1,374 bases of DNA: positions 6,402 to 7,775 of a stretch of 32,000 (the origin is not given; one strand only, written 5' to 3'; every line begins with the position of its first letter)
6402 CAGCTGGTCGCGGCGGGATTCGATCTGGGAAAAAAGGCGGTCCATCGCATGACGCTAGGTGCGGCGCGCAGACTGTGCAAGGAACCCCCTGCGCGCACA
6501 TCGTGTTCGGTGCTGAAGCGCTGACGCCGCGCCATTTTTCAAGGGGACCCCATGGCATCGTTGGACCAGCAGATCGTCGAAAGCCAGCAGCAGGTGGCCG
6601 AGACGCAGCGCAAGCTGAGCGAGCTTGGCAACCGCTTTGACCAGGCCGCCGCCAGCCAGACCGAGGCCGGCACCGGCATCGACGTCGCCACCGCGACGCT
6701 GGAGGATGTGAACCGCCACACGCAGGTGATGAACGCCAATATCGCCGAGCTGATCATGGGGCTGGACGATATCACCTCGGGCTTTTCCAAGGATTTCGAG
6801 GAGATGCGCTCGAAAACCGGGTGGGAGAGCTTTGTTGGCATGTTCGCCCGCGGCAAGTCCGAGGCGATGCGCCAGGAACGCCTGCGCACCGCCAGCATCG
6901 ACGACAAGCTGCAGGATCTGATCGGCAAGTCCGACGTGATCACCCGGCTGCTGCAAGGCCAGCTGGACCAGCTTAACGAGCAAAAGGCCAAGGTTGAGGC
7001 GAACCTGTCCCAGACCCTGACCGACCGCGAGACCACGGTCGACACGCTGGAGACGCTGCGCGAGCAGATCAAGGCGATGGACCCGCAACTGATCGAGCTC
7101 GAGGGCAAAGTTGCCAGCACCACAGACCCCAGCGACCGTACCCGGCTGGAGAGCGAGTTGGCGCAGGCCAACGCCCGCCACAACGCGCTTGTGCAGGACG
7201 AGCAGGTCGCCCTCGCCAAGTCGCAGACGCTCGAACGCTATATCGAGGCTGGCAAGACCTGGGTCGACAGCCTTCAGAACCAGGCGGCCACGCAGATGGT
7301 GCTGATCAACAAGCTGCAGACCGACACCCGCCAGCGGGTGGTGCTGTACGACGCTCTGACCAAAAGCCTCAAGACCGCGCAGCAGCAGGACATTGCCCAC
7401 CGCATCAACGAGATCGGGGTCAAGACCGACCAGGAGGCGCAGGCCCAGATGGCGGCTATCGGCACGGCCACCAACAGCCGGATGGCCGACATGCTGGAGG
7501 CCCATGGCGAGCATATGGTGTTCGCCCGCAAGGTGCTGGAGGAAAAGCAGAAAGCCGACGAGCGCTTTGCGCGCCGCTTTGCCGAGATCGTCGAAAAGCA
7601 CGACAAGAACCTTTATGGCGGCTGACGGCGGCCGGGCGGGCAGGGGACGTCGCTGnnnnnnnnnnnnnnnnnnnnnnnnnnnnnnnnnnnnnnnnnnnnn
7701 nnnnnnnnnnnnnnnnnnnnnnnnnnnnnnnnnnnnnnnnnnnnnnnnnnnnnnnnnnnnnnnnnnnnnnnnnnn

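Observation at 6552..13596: Seven-gene translationally coupled operon (TelA-like coiled coil, AAA+ ATPase, two large domain-less proteins, three small membrane proteins including DUF1523): candidate uncharacterised membrane-associated machine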

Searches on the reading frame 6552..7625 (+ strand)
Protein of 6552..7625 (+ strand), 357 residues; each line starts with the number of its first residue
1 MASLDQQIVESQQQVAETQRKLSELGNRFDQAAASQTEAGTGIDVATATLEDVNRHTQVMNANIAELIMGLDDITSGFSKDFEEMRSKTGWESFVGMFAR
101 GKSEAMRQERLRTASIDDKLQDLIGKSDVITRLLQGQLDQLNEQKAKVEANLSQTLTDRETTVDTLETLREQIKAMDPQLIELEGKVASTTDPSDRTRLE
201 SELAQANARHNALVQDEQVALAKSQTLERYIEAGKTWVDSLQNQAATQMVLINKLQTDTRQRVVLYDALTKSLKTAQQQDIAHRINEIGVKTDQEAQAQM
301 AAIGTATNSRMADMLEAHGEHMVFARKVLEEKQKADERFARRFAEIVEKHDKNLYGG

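Call 3: search_protein_families(library=pfam, proteins=[window:6552-7625:+], max_evalue=0.1)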
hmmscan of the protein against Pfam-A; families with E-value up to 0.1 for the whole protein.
window:6552-7625:+ (357 aa): 4 families
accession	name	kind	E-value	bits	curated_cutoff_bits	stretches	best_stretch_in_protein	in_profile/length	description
PF10473.14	CENP-F_leu_zip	-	0.00046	20.7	34.5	1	133-211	21-97/140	Leucine-rich repeats of kinetochore protein Cenp-F/LEK1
PF13851.11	GAS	-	0.004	17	32.3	0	4-93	52-144/200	Growth-arrest specific micro-tubule binding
PF01331.24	mRNA_cap_enzyme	-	0.049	13.9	29.6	0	252-300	80-129/194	mRNA capping enzyme, catalytic domain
PF04102.17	SlyX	-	0.074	14.1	30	1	3-39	21-57/67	SlyX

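Call 4: search_protein_families(library=ncbifam, proteins=[window:6552-7625:+], max_evalue=0.1)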
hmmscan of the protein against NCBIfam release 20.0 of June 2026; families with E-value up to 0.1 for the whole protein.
window:6552-7625:+ (357 aa): 4 families
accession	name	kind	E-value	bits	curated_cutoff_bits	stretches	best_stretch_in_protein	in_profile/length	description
TIGR04523.1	Mplasa_alph_rch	subfamily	0.002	16.1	270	1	137-260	497-620/745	helix-rich protein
NF008644.1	PRK11637.1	equivalog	0.0035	16.4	270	1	3-111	8-114/385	murein hydrolase activator EnvC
TIGR02168.1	SMC_prok_B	equivalog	0.033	11.9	567.35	0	129-344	721-934/1181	chromosome segregation protein SMC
TIGR02096.1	TIGR02096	subfamily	0.068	13.5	97.1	1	306-353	10-58/129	ketosteroid isomerase-related protein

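Call 5: search_protein_families(library=padloc, proteins=[window:6552-7625:+], max_evalue=0.1)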
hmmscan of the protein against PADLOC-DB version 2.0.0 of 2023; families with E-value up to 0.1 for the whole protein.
window:6552-7625:+ (357 aa): 1 family
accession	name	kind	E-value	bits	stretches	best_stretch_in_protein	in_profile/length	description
PDLC00519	JetC1|JetC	-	0.00017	18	1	5-189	276-466/1097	DUF3584 domain; MukB-like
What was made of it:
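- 6552..7625 (+): P1: 357-aa coiled-coil/all-helical protein. It is the most conserved member, at 70-83% identity across Rhodobacterales. Core component. Only generic coiled-coil hits in Pfam, NCBIfam and PADLOC (calls 3-5).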

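Call 8: search_solved_structures(query=window:6552-7625:+, max_evalue=1)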
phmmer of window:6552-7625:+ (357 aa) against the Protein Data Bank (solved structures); distinct sequences matched with E-value up to 1: 4.
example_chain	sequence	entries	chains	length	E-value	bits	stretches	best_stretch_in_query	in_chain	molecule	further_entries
3etz_A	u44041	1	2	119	0.079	15.6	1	194-267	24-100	Adhesin A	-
3p1t_A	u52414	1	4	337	0.45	13.1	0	55-110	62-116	Putative histidinol-phosphate aminotransferase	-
1n6r_A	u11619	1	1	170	0.58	12.7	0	121-164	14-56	Ras-related protein Rab-5A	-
2cui_A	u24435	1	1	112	0.82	12.2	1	172-247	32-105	Tenascin-X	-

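Call 19: search_solved_structures(query=A2, max_evalue=10)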
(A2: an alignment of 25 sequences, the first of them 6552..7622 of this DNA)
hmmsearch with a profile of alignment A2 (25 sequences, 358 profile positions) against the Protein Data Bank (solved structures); distinct sequences matched with E-value up to 10: 3.
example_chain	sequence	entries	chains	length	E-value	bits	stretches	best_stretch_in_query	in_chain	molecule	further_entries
3j79_X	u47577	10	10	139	0.18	14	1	115-236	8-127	60S ribosomal protein eL22 | 60S ribosomal protein L22, putative | 60S ribosomal protein L22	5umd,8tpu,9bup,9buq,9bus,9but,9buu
9rgy_A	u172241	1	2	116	0.65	12.2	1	128-214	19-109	sc-apCC3-CW-0NTT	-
1vl0_A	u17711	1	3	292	1.6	10.9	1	243-295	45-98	DTDP-4-dehydrorhamnose reductase, rfbD ortholog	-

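Call 46: search_protein_representatives(protein=window:6552-7622:+)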
Query: 357 residues. Proteins with E-value up to 0.001 (for the whole library): 280; up to 1e-10: 193; up to 1e-30: 91. The best 150 are listed.
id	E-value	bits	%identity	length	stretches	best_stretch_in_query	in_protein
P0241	5.4e-149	511.9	70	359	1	1-356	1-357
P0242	4.9e-113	393.9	74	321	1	1-267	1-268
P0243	1.9e-110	385.4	53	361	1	4-355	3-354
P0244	8.3e-105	366.8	64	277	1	60-336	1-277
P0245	6.8e-100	350.7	73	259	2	245-356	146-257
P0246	6.4e-91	321.2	69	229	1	133-356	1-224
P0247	5.8e-85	301.7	80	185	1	176-357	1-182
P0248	2.2e-80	286.7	76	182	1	176-357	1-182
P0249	2.7e-78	279.8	43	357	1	2-355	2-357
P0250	4.5e-78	279.1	42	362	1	3-355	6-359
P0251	6.0e-78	278.7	50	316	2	4-286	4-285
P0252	8.0e-78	278.2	47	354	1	39-356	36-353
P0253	2.0e-77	276.9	46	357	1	16-355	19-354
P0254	1.5e-74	267.5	44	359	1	7-355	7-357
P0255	1.6e-70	254.3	41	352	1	16-351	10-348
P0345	1.2e-26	110.3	30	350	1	2-350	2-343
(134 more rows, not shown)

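Call 51: search_protein_families(library=pfam, alignment_id=A9, max_evalue=0.01)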
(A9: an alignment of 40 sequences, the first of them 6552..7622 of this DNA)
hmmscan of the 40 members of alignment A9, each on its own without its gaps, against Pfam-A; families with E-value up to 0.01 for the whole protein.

A. member 1, window:6552-7622:+ (357 aa): 2 families
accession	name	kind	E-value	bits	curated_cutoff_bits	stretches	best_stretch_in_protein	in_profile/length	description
PF10473.14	CENP-F_leu_zip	-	0.00046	20.7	34.5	1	133-211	21-97/140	Leucine-rich repeats of kinetochore protein Cenp-F/LEK1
PF13851.11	GAS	-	0.004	17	32.3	0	4-93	52-144/200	Growth-arrest specific micro-tubule binding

B. families by the number of members that match (of 40 scanned): 12 families
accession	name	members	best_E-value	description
PF13851.11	GAS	2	0.00076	Growth-arrest specific micro-tubule binding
PF10498.14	IFT57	1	1.5e-05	Intra-flagellar transport protein 57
PF08702.15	Fib_alpha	1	3e-05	Fibrinogen alpha/beta chain family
PF10473.14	CENP-F_leu_zip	1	0.00046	Leucine-rich repeats of kinetochore protein Cenp-F/LEK1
PF15796.10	KELK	1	0.0022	KELK-motif containing domain of MRCK Ser/Thr protein kinase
PF06013.18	WXG100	1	0.0026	Proteins of 100 residues with WXG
PF16326.10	ABC_tran_CTD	1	0.0029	ABC transporter C-terminal domain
PF11180.13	DUF2968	1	0.0033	Protein of unknown function (DUF2968)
PF19962.4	EAD9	1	0.0041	Effector-associated domain 9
PF13060.11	DUF3921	1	0.0086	Protein of unknown function (DUF3921)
PF05391.16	Lsm_interact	1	0.0086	Lsm interaction motif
PF17675.6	APG6_N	1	0.0098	Apg6 coiled-coil region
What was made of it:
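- On TelA, toxic anion resistance (Pfam PF05816): No TelA hit at E<=0.1 for P1 (call 3), nor at E<=0.01 for 40 diverse family members (call 51).
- On PspA/IM30/ESCRT-III superfamily: No hit in Pfam for 40 members (call 51).
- Closest known: TelA / Ter stress-response clusters. Different: No TelA HMM match for any of 40 family members (call 51).
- No PspA_IM30 or Snf7 Pfam hit in P1 or in 39 diverse homologues (calls 3, 51). No TelA Pfam hit for P1 or its family (calls 3, 51).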

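Call 56: find_homologous_proteins(query=A10, max_evalue=0.001)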
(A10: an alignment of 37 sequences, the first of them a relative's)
Query A10 (37 sequences) (352 aa, profile of the alignment): 76 proteins with E <= 0.001 among 8000 candidates.
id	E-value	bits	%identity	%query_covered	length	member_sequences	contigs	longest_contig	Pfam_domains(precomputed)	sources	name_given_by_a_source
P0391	3.4e-133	462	40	89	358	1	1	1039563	-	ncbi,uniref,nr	ncbi:GumC domain-containing protein [Marimonas lutisalis]|uniref:hypothetical protein n=1 Tax=Marimo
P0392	3.0e-132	459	38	89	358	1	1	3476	-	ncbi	-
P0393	1.1e-131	457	38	91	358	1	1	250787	-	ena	-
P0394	2.5e-131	456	38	97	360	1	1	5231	-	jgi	-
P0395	2.5e-131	456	39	89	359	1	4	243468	-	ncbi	-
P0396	4.6e-131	455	40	91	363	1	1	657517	-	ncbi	-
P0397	8.7e-131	454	38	92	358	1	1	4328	-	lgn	-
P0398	1.7e-130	453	38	91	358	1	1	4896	-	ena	-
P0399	2.2e-130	453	42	90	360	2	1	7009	-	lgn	-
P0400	5.8e-130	452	36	99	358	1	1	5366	-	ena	-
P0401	8.6e-130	451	37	97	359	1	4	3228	-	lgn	-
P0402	9.0e-130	451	37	91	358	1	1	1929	-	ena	-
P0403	9.6e-130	451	38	92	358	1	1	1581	-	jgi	jgi:hypothetical protein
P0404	2.2e-129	450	37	93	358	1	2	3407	-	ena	-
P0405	2.3e-129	450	37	89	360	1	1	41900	-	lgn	-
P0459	8.0e-123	428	38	89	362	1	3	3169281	-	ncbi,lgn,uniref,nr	ncbi:hypothetical protein ACFFUB_09670 [Algimonas porphyrae]|uniref:Uncharacterized protein n=1 Tax=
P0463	2.4e-89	318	32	95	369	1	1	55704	-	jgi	jgi:hypothetical protein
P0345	1.2e-72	263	21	83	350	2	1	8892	-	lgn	-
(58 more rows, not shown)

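Call 57: find_encoding_contigs(protein=P0459, flank=10000, max_places=2)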
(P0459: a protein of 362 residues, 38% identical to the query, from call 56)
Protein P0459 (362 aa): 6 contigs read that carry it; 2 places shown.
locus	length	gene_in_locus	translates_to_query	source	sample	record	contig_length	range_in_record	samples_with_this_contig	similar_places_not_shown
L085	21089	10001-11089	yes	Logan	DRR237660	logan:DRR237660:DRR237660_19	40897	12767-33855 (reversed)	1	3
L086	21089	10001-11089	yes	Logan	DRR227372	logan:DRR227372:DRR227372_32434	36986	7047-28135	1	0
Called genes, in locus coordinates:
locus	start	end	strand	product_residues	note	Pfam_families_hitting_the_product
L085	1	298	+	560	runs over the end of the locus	PF16655:PhoD_N, PF09423:PhoD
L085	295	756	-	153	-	PF12840:HTH_20 (faint), PF13404:HTH_AsnC-type, PF13412:HTH_24, PF01037:AsnC_trans_reg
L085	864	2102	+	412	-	PF01053:Cys_Met_Meta_PP, PF01212:Beta_elim_lyase, PF06838:Met_gamma_lyase, PF00155:Aminotran_1_2, PF01041:DegT_DnrJ_EryC1 (faint), PF00266:Aminotran_5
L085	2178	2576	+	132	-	-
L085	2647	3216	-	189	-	PF00578:AhpC-TSA, PF08534:Redoxin, PF13905:Thioredoxin_8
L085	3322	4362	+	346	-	PF00165:HTH_AraC (faint), PF12833:HTH_18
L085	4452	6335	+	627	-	PF01979:Amidohydro_1, PF13428:TPR_14 (faint), PF13414:TPR_11 (faint), PF07969:Amidohydro_3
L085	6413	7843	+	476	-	PF00206:Lyase_1, PF14698:ASL_C2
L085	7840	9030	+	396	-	-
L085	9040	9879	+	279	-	PF00924:MS_channel_2nd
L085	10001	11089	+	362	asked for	-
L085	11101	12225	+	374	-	-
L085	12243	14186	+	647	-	PF00004:AAA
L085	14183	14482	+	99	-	-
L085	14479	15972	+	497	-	PF20343:DUF6638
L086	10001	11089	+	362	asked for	-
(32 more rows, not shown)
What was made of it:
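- The same set lies in an unrelated neighbourhood in Algimonas porphyrae (call 57). The whole set moved together to a different neighbourhood in Algimonas (call 57).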

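Call 58: find_encoding_contigs(protein=P0463, flank=10000, max_places=2)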
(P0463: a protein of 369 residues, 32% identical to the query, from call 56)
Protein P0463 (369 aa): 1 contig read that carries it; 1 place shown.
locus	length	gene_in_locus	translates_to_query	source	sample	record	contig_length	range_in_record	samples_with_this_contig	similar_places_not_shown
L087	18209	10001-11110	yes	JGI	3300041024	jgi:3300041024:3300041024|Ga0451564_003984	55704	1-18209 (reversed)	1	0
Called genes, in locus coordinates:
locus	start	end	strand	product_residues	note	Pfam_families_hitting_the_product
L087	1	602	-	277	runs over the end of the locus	-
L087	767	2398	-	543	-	PF01510:Amidase_2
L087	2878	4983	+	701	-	PF00082:Peptidase_S8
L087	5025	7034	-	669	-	PF14508:GH97_N, PF10566:Glyco_hydro_97, PF14509:GH97_C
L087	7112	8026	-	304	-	PF13354:Beta-lactamase2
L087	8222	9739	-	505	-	-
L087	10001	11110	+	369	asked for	-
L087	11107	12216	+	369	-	-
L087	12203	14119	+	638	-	PF00004:AAA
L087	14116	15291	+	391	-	PF20343:DUF6638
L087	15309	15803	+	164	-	-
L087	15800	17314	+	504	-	-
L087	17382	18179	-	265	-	PF02518:HATPase_c, PF00072:Response_reg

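Call 59: find_encoding_contigs(protein=P0345, flank=10000, max_places=2)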
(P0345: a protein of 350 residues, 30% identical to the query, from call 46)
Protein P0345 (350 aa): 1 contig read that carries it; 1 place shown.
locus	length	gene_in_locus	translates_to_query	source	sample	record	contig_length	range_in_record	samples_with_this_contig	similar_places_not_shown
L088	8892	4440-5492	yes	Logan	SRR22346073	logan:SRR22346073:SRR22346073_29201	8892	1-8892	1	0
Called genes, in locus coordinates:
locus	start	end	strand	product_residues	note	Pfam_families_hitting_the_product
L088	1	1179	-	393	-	?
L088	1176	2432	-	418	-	PF25917:BSH_RND (weak), PF25954:Beta-barrel_RND_2 (weak)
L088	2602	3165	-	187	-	-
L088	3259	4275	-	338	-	PF03576:Peptidase_S58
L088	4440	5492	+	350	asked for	-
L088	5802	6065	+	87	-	-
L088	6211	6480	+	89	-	-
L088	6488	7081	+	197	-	PF07509:DUF1523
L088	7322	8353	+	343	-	PF14842:FliG_N, PF14841:FliG_M, PF01706:FliG_C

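Call 64: search_protein_families(library=phrogs, proteins=[window:6552-7625:+], max_evalue=0.01)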
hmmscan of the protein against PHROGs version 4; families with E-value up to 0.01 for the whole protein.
window:6552-7625:+ (357 aa): 1 family
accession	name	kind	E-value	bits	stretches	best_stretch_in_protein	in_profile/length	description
phrog_18711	-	unknown function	0.0054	17.5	0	230-254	28-52/79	-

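Call 68: search_dna_similar(query=window:6552-7622:+, collection=plasmids, mode=protein, max_evalue=0.001, max_rows=25)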
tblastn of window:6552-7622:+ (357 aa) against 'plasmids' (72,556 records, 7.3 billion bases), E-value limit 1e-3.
Records with a match: 11; places in all: 11; records where one place covers at least 80% of the query: 10.
Best place of each record, by identity: <60% 11.
By first word of the organism name: Sinorhizobium 4; Vibrio 4; Rhizobium 2; Shinella 1.
By predicted mobility (MOB-suite, as given by PLSDB): non-mobilizable 11.
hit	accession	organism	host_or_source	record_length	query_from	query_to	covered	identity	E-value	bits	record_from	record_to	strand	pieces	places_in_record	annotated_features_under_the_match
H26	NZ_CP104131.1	Sinorhizobium sp. K101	Phaseolus vulgaris,cell ...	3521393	1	355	99%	40.4%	3e-75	259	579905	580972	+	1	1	none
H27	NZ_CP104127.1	Sinorhizobium sp. M103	Phaseolus vulgaris,cell ...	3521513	1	355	99%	40.4%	3e-75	259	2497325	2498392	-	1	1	none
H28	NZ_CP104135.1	Sinorhizobium sp. C101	Phaseolus vulgaris,cell ...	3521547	1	355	99%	40.4%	3e-75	259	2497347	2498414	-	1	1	none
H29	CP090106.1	Sinorhizobium meliloti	Medicago,Cell culture,Plant nodule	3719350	1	355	99%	40.4%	5e-75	259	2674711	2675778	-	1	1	hypothetical protein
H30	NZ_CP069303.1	Shinella sp. PSBB067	monoisolate,Minnesota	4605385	1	355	99%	40.2%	2e-75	259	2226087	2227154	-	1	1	none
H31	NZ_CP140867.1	Rhizobium leguminosarum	Trifolium pratense,whole organism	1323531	4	357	99%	36.1%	4e-57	207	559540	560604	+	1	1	record has no annotation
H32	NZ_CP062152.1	Vibrio parahaemolyticus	oyster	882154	33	356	91%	38.6%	5e-56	204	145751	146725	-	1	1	hypothetical protein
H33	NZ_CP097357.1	Vibrio parahaemolyticus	oyster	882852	33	356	91%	38.6%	5e-56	204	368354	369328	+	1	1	hypothetical protein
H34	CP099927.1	Vibrio parahaemolyticus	Anadara tuberculosa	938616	33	356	91%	38.4%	4e-56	204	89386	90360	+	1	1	hypothetical protein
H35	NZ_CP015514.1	Vibrio vulnificus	Mactra veneriformis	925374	33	356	91%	38.1%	3e-56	204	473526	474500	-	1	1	hypothetical protein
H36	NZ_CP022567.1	Rhizobium leguminosarum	Root nodule,Pisum sativum root-nodule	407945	66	268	57%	27.6%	4e-14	81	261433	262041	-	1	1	hypothetical protein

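Call 77: search_protein_families(library=pfam, proteins=[L087:15800-17314:+, L087:15309-15803:+, L087:8222-9739:-], max_evalue=0.01)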
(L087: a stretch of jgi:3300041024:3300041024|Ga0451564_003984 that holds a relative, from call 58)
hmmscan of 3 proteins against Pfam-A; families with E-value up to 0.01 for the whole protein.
L087:15800-17314:+ (504 aa): 0 families

L087:15309-15803:+ (164 aa): 0 families

L087:8222-9739:- (505 aa): 2 families
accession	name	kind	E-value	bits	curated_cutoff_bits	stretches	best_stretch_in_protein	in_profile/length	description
PF12695.13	Abhydrolase_5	-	0.00019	21.7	27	0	279-318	4-43/164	Alpha/beta hydrolase family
PF12146.15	Hydrolase_4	-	0.0023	17.7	27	1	354-397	73-116/239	Serine aminopeptidase, S33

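Call 95: find_related_loci(query=A12, collection=metagenome_contigs, flank=9000)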
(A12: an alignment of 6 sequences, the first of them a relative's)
Query A12 (638 aa) in metagenome_contigs; peptide patterns used: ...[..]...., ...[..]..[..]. (x = any residue, [..] = any of these).
600 stretches matched a pattern (row limit reached: there are more); 303 encode a relative of the query (tblastn E <= 1e-3); the best 80 are kept; 80 distinct loci.
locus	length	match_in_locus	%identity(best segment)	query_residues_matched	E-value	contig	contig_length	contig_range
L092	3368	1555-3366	56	1-592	0e+0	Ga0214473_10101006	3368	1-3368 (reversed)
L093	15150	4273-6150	58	1-622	0e+0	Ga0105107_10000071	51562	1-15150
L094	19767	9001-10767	46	54-632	2e-160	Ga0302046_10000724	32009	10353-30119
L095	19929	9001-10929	42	2-638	3e-160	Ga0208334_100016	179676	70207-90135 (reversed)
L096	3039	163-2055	43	9-633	7e-166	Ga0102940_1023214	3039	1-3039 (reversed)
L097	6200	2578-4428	43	11-630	7e-158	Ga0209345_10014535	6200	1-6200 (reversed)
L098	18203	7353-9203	43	24-638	3e-156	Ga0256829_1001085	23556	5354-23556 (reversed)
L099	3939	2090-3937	42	11-618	4e-162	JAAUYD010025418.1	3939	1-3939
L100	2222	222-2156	42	2-638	6e-168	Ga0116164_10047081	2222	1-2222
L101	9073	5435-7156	44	69-635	8e-156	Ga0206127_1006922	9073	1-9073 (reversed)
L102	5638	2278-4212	41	2-638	1e-156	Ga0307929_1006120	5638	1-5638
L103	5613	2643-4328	45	65-630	7e-157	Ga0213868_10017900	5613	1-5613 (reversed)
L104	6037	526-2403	41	2-630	2e-155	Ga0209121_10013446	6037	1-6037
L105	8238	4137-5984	43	11-630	1e-153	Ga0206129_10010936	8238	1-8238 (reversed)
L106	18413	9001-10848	42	11-630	2e-153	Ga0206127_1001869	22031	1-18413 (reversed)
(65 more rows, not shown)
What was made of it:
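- Tried and rejected: The AAA alignment was used instead (call 95).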

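Call 102: find_related_loci(query=A12, collection=viral_contigs, flank=8000)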
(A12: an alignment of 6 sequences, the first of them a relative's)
Query A12 (638 aa) in viral_contigs; peptide patterns used: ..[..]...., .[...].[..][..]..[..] (x = any residue, [..] = any of these).
207 stretches matched a pattern, but none encodes a relative of the query by tblastn (E <= 1e-3).
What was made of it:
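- On Known anti-phage defence systems (PADLOC-DB 2.0): Absent from viral contigs (call 102).
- Closest known: TRIP13/Pch2-HORMA modules of CBASS defence. Different: The system is chromosomal and highly conserved rather than sporadic, and none was found in viral contigs (call 102).
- No relative of P3 was found in 2.9 million viral contigs (call 102).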
